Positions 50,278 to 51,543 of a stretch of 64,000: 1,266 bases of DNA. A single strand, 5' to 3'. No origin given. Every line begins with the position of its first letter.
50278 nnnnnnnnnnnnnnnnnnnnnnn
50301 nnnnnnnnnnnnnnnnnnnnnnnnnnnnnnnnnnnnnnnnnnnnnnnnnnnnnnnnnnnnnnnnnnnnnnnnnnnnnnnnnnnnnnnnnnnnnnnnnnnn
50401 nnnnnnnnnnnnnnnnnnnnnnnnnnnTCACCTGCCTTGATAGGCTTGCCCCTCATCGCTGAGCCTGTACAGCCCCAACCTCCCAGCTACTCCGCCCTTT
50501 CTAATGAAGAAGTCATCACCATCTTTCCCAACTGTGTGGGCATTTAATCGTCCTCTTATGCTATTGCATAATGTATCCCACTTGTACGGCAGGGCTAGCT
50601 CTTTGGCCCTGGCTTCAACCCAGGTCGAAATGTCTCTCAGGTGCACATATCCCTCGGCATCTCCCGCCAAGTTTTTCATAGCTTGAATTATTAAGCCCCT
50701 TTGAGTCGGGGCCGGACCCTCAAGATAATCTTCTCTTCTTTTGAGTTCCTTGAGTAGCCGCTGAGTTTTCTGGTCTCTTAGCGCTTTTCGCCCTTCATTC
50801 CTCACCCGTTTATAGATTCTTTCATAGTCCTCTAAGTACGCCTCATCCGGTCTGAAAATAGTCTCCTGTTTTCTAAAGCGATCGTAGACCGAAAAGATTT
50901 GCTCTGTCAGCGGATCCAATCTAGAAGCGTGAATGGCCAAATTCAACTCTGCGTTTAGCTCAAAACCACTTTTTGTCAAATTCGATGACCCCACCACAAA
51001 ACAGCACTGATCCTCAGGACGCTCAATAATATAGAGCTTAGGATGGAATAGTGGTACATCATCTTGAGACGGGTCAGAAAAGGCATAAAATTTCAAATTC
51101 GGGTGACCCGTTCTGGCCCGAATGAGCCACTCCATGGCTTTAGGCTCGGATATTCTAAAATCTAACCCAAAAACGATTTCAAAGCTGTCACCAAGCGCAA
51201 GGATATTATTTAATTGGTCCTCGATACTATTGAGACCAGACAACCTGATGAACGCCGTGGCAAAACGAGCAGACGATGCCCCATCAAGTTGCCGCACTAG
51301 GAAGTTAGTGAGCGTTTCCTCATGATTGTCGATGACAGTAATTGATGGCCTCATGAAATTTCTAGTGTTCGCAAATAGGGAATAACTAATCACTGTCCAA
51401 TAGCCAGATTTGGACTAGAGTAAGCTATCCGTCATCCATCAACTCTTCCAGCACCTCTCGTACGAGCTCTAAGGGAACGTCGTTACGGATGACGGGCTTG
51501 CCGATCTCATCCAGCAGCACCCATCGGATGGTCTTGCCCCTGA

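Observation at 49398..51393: Low-GC two-gene islet: permuted N6/N4-type methyltransferase (HPPY motif IV) plus single-HKD PLD nuclease with a C-terminal winged-helix-like domain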

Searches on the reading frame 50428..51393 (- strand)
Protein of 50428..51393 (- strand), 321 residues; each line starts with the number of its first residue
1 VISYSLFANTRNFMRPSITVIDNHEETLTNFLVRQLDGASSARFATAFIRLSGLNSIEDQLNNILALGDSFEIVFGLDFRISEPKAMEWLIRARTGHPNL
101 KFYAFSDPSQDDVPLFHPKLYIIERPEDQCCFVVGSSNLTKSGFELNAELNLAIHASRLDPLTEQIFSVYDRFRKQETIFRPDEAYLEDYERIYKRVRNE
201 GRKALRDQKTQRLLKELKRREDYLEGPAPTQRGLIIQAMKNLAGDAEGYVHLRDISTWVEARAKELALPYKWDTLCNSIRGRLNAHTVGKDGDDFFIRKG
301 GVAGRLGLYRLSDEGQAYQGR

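Call 3: search_protein_families(library=pfam, proteins=[window:50428-51393:-], max_evalue=1)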
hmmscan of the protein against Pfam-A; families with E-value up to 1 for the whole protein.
window:50428-51393:- (321 aa): 3 families
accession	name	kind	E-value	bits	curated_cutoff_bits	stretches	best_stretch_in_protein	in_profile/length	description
PF13091.12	PLDc_2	-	1.5e-08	35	27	1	101-167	70-128/132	PLD-like domain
PF09565.16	RE_NgoFVII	-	0.24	11.1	23.8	1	116-164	93-143/162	NgoFVII restriction endonuclease N-terminal PLD domain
PF06087.18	Tyr-DNA_phospho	-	0.33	10.2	22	1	113-145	98-130/445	Tyrosyl-DNA phosphodiesterase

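Call 4: search_protein_families(library=ncbifam, proteins=[window:50428-51393:-], max_evalue=1)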
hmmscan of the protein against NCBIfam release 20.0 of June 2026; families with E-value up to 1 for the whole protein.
window:50428-51393:- (321 aa): 1 family
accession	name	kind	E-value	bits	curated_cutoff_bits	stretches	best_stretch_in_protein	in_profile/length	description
NF038319.1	DISARM_DrmC_I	equivalog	0.0099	15.4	133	1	92-157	158-221/236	DISARM system phospholipase D-like protein DrmC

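Call 5: search_protein_families(library=padloc, proteins=[window:50428-51393:-], max_evalue=1)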
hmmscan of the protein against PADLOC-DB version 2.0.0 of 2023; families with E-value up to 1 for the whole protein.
window:50428-51393:- (321 aa): 11 families
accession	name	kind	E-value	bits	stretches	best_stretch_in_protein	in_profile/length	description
PDLC03658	mREase_IV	-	2.5e-08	30.1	1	20-196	32-195/953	Type IV methyl-directed restriction enzyme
PDLC02614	DrmC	-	7.9e-07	27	1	56-160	48-141/153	DrmC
PDLC03829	ZacB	-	1.5e-05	22.1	1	117-220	298-390/586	-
PDLC02707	PbeA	-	0.00017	18.3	1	85-173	110-193/672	PbeA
PDLC04553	PDC-M27B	-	0.00027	17.7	1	110-150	102-142/635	-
PDLC02616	DrmC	-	0.0022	15.6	1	98-168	147-213/224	DrmC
PDLC02704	PbeA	-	0.0086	12.6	1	85-150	109-168/682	PbeA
PDLC02703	PbeA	-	0.021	11.4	1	108-150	130-173/626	PbeA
PDLC02606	DrmC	-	0.028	12.2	1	128-158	131-161/182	DrmC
PDLC02585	DrmC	-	0.028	12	1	97-158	174-232/253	DrmC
PDLC02588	DrmC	-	0.052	11.2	1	101-155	177-228/256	DrmC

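Call 8: search_solved_structures(query=window:50428-51393:-, max_evalue=10, show_alignments=2)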
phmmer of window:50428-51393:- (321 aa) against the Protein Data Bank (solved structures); distinct sequences matched with E-value up to 10: 7.
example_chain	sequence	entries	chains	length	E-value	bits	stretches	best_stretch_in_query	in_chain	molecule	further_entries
7clg_A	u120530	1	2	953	3.1e-08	36.3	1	16-216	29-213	Putative helicase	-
7pdv_A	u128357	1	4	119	0.3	13.3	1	214-271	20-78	RNA binding motif protein 5 isoform 1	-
7pcv_A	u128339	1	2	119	0.34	13.1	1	214-271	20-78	RNA-binding protein 5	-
3q85_A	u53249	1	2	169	1.1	11.4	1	63-99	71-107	GTP-binding protein REM 2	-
4aii_A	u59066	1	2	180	1.2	11.3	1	63-99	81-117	GTP-BINDING PROTEIN REM 2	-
7oyc_F1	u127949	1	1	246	1.8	10.8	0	172-198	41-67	MGC130910 protein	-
7o0i_a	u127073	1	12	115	1.9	10.7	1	20-71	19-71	RsbS, negative regulator of sigma-B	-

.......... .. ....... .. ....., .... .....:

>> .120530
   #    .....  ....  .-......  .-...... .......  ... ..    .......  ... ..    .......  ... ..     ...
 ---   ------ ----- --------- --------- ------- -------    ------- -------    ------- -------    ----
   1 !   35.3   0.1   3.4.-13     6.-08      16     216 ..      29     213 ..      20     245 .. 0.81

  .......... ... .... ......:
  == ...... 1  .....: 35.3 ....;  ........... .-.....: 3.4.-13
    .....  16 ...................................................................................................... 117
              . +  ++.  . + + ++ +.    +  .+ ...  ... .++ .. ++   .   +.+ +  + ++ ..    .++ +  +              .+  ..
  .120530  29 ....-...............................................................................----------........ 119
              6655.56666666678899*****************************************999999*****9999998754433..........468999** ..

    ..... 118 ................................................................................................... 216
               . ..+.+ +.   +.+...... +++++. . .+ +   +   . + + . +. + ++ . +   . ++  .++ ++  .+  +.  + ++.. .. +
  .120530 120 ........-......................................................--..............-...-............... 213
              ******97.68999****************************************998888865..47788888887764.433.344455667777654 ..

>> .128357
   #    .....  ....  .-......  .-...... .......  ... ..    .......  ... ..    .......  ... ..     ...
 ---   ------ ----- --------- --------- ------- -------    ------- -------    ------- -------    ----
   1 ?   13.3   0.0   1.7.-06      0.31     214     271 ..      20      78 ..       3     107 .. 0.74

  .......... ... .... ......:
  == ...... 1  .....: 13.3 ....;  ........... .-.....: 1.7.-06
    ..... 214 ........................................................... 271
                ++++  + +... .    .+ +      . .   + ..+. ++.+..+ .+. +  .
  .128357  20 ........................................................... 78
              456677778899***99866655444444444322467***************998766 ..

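Call 11: find_homologous_proteins(query=window:50428-51393:-)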
Query window:50428-51393:- (321 aa): 103 proteins with E <= 0.001 among 1823 candidates.
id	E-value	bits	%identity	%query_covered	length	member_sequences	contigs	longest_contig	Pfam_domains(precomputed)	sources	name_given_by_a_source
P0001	8.2e-188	641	92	96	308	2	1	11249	PF13091.13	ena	-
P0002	7.9e-88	313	47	96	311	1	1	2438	PF13091.13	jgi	jgi:HKD family nuclease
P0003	1.9e-87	311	48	95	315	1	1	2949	PF13091.13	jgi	jgi:HKD family nuclease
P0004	6.8e-87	310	48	96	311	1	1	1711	PF13091.13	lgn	-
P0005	3.6e-85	304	48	96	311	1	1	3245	PF13091.13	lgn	-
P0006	7.4e-83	296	46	96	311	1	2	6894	PF13091.13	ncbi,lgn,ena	-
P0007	3.1e-81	291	48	88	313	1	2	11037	PF13091.13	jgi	jgi:HKD family nuclease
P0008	6.0e-81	290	47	95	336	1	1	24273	-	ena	-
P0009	1.5e-79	285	45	96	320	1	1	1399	PF13091.13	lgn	-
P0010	2.5e-79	285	45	95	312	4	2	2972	-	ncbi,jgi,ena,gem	-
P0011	1.6e-76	275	42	95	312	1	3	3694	PF13091.13,PF09565.17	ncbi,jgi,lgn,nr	ncbi:MAG: hypothetical protein FJY85_17375 [Deltaproteobacteria bacterium]|nr:hypothetical protein [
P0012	1.9e-75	272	43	95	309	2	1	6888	PF13091.13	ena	-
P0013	7.0e-75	270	44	95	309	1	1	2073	PF13091.13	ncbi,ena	-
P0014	7.0e-75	270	43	95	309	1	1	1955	PF13091.13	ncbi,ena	-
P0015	1.1e-73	266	40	94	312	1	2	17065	PF13091.13,PF09565.17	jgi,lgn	-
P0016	4.5e-73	264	41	94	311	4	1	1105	PF13091.13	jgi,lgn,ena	-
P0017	7.0e-73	263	41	94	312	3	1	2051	PF13091.13,PF09565.17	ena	-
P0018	1.9e-72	262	41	94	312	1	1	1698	PF13091.13,PF09565.17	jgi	jgi:HKD family nuclease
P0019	2.0e-72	262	54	70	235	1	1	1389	PF13091.13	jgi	jgi:hypothetical protein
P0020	3.8e-72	261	41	95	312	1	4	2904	PF13091.13,PF09565.17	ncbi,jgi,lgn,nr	ncbi:MAG: hypothetical protein FJ024_10070 [Chloroflexi bacterium]|nr:hypothetical protein [Chlorofl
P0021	3.9e-72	261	41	94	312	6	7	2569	PF13091.13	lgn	-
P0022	1.1e-70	256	41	94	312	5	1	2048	PF13091.13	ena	-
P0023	1.5e-70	256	40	94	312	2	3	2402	PF13091.13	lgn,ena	-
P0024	2.8e-70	255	41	94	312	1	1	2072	PF13091.13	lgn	-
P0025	3.2e-70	255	42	95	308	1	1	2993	PF13091.13,PF09565.17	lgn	-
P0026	9.3e-70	253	43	87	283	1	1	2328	PF13091.13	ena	-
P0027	1.0e-66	243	41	89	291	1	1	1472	PF13091.13,PF09565.17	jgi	-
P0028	7.7e-65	237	40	88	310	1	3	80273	PF13091.13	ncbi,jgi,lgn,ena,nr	ncbi:MAG TPA: phospholipase D-like domain-containing protein [Armatimonadota bacterium]|nr:phospholi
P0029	2.4e-63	232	41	93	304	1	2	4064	PF13091.13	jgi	-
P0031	3.7e-59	218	40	88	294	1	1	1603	PF13091.13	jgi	jgi:HKD family nuclease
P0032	4.1e-58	215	38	95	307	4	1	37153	PF13091.13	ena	-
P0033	1.2e-56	210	39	89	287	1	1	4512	PF13091.13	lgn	-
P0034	1.6e-56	210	37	95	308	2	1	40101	PF13091.13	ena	-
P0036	5.1e-56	208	39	95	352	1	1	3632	PF13091.13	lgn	-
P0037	1.1e-53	200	36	95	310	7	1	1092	PF13091.13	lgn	-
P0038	2.2e-52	196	36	95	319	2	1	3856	PF13091.13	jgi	-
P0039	3.8e-52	195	36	93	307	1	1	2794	PF13091.13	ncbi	-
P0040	2.4e-51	193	36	93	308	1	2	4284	PF13091.13,PF09565.17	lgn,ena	-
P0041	6.0e-51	191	37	91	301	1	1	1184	PF13091.13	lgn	-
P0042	7.8e-50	188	38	80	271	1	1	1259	PF13091.13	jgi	jgi:phosphatidylserine/phosphatidylglycerophosphate/cardiolipin synthase-like enzyme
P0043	2.3e-49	186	34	93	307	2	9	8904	PF13091.13,PF09565.17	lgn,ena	-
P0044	8.8e-48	181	34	95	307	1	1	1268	PF13091.13,PF09565.17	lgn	-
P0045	9.3e-48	181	34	97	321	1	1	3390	PF13091.13,PF09565.17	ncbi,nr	ncbi:MAG: hypothetical protein C0412_17565 [Flavobacterium sp.]|nr:hypothetical protein [Flavobacter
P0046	4.0e-47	179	35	95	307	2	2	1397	PF13091.13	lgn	-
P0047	4.5e-47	179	34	93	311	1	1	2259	PF13091.13,PF09565.17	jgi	jgi:HKD family nuclease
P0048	4.7e-47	179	35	95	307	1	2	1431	PF13091.13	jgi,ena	-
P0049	8.9e-47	178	35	95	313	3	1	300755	PF13091.13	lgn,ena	-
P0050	1.5e-46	177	35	95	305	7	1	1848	PF13091.13,PF09565.17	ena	-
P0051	2.2e-46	176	34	95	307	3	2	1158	PF13091.13,PF09565.17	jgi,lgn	jgi:HKD family nuclease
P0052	3.4e-46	176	35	95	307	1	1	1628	PF13091.13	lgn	-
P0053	3.4e-46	176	34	95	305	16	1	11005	PF13091.13,PF09565.17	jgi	jgi:HKD family nuclease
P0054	4.5e-46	175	34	95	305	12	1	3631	PF13091.13,PF09565.17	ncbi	-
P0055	1.1e-45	174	33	95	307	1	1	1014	PF13091.13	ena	-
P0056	1.2e-45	174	36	93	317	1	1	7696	PF13091.13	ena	-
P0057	1.3e-45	174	36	94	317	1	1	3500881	PF13091.13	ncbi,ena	-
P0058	1.4e-45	174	34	95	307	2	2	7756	PF13091.13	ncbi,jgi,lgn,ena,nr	ncbi:MAG TPA: phospholipase D-like domain-containing protein [Sedimentisphaerales bacterium]|nr:phos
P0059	2.2e-45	173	33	95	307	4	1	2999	PF13091.13,PF09565.17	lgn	-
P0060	2.6e-45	173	38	77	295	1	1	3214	PF13091.13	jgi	jgi:HKD family nuclease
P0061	2.9e-45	173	34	95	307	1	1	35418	PF13091.13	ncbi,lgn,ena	-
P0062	1.8e-44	170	34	95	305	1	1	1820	PF13091.13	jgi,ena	-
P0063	4.9e-43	165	33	95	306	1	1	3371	PF13091.13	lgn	-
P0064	1.0e-42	164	32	94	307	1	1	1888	PF13091.13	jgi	jgi:HKD family nuclease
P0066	2.9e-42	163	33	94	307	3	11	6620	PF13091.13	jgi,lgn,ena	jgi:HKD family nuclease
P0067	3.8e-42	163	33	95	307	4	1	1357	PF13091.13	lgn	-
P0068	5.9e-42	162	34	94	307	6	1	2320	PF13091.13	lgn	-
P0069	6.6e-42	162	40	66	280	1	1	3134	PF13091.13,PF17726.8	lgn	-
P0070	1.5e-41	161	35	78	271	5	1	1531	PF13091.13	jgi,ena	-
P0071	7.4e-41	158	33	94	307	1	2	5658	PF13091.13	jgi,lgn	-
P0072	2.6e-33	134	34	66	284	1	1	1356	PF13091.13,PF17726.8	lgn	-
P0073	4.6e-33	133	34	64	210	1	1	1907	PF13091.13,PF09565.17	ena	-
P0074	2.6e-30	124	34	68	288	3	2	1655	PF13091.13,PF17726.8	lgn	-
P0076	5.1e-26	110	31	94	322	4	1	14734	PF13091.13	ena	-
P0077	6.3e-25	106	34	56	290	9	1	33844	PF13091.13,PF17726.8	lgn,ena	-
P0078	3.8e-24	103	35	55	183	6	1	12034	PF13091.13,PF09565.17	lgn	-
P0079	4.4e-24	103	34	56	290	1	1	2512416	PF13091.13,PF17726.8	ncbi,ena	-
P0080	7.8e-23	99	36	53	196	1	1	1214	PF13091.13,PF09565.17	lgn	-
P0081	1.5e-22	98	35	53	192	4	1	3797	PF13091.13,PF09565.17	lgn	-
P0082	3.3e-21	94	33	56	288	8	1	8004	PF13091.13,PF17726.8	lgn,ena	-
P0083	7.4e-21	93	33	64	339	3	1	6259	PF13091.13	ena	-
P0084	1.5e-19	88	32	56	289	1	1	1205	PF13091.13,PF17726.8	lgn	-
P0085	2.0e-19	88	31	56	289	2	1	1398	PF13091.13,PF17726.8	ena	-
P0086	3.4e-18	84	32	56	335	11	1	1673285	PF13091.13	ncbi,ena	-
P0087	4.1e-18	84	31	56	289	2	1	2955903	PF13091.13,PF17726.8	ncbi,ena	-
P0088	6.6e-18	83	31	56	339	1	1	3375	PF13091.13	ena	-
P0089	3.1e-17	81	30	57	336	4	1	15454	PF13091.13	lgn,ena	-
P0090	5.0e-12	64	32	42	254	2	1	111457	PF13091.13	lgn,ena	-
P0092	1.5e-7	49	33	44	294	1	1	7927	PF13091.13,PF09565.17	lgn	-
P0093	2.1e-7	48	33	41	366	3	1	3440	PF13091.13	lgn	-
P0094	2.6e-7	48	33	45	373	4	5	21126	PF13091.13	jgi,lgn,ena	-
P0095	3.5e-7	48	36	36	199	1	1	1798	PF13091.13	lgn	-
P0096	6.6e-7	47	29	52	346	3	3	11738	PF13091.13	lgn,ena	-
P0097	4.3e-6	44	27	45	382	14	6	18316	PF13091.13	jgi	jgi:hypothetical protein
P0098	4.8e-6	44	28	41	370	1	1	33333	PF13091.13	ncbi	-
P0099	6.2e-6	44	24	55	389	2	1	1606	PF01878.25,PF28530.1,PF13091.13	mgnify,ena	mgnify:CR=1 FL=1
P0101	2.4e-5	42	26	45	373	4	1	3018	PF13091.13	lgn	-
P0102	1.6e-4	39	24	62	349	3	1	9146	PF13091.13,PF09565.17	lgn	-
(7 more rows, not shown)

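Call 18: find_related_loci(query=A2, collection=genome_contigs, flank=5000)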
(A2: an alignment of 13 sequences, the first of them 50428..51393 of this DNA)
Query A2 (321 aa) in genome_contigs; peptide patterns used: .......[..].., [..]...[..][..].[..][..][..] (x = any residue, [..] = any of these).
11 stretches matched a pattern; 2 encode a relative of the query (tblastn E <= 1e-3); 2 distinct loci.
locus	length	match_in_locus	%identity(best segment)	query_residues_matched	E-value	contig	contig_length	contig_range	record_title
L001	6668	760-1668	41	20-321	7e-79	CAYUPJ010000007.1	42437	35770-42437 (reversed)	MAG TPA_asm: uncultured Anaerolineae bacterium isolate binchicken_co91_444 genome assembly, contig: NODE_873_length_4243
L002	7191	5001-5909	38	20-321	3e-75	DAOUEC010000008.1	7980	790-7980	MAG TPA_asm: Anaerolineae bacterium isolate N3_163 k131_1668365, whole genome shotgun sequence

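Call 19: find_related_loci(query=A2, collection=metagenome_contigs, flank=5000)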
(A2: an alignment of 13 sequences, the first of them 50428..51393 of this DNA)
Query A2 (321 aa) in metagenome_contigs; peptide patterns used: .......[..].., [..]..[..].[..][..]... (x = any residue, [..] = any of these).
222 stretches matched a pattern; 17 encode a relative of the query (tblastn E <= 1e-3); 17 distinct loci.
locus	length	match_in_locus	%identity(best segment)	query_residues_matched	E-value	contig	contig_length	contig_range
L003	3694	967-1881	42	18-321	1e-83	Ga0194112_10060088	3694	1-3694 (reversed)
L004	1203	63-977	43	16-320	9e-90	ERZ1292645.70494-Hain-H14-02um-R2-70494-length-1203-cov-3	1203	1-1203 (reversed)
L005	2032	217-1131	44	16-320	3e-86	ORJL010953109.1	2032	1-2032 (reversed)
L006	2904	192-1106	41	18-321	9e-81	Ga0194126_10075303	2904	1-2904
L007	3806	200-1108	40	20-321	1e-79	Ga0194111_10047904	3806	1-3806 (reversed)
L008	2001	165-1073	41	20-321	5e-81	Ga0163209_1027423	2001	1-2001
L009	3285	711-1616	39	18-318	1e-77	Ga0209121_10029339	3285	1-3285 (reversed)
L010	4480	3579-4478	47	17-317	1e-76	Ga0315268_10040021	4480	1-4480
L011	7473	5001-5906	39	18-318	6e-75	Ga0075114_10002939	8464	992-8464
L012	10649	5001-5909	38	20-321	1e-74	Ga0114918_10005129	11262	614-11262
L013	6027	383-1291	38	20-321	1e-74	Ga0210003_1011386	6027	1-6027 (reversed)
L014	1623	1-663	45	102-321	1e-65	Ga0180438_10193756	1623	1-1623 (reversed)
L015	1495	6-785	42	63-321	5e-63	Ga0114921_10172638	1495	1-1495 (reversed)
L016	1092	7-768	38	64-321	5e-60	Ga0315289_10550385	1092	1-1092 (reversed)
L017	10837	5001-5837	40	16-296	1e-56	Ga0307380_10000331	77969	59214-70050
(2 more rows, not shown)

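Call 22: find_encoding_contigs(protein=P0001, flank=6000, max_places=3)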
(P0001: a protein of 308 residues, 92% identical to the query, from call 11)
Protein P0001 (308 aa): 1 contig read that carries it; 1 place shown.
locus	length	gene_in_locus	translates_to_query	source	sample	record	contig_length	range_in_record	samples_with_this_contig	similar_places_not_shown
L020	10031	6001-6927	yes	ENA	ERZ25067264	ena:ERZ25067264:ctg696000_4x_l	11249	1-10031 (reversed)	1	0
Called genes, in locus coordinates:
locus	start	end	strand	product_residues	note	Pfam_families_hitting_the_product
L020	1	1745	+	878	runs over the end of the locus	PF01411:tRNA-synt_2c, PF07973:tRNA_SAD, PF02272:DHHA1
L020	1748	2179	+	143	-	PF03652:RuvX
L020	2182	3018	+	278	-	PF08501:Shikimate_dh_N, PF01488:Shikimate_DH, PF18317:SDH_C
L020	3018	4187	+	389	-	PF01264:Chorismate_synt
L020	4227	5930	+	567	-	PF01202:SKI, PF07728:AAA_5 (weak), PF13238:AAA_18, PF13671:AAA_33 (faint), PF00465:Fe-ADH (weak), PF13685:Fe-ADH_2, PF01761:DHQ_synthase, PF24621:DHQS_C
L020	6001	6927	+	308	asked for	PF13091:PLDc_2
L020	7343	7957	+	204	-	PF01555:N6_N4_Mtase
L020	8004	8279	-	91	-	PF02597:ThiS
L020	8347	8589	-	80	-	PF09383:NIL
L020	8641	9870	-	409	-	PF05810:NinF (weak), PF00291:PALP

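Call 24: find_encoding_contigs(protein=P0008, flank=6000, max_places=3)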
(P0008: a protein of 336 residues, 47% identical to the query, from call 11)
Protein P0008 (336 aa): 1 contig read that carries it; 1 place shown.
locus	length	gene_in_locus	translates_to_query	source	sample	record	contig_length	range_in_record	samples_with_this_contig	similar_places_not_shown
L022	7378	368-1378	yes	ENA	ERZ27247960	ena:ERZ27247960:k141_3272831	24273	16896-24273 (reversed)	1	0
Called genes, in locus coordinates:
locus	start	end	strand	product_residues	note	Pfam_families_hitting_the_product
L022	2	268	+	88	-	?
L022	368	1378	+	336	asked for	-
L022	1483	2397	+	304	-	PF08713:DNA_alkylation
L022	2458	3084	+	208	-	PF06445:GyrI-like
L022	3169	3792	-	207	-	PF10925:DUF2680 (weak)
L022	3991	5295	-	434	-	PF13485:Peptidase_MA_2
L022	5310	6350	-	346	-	PF03462:PCRF, PF00472:RF-1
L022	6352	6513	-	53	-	-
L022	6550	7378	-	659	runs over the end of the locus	PF13292:DXP_synthase_N, PF00456:Transketolase_N (faint), PF00676:E1_dh (weak), PF02779:Transket_pyr, PF02780:Transketolase_C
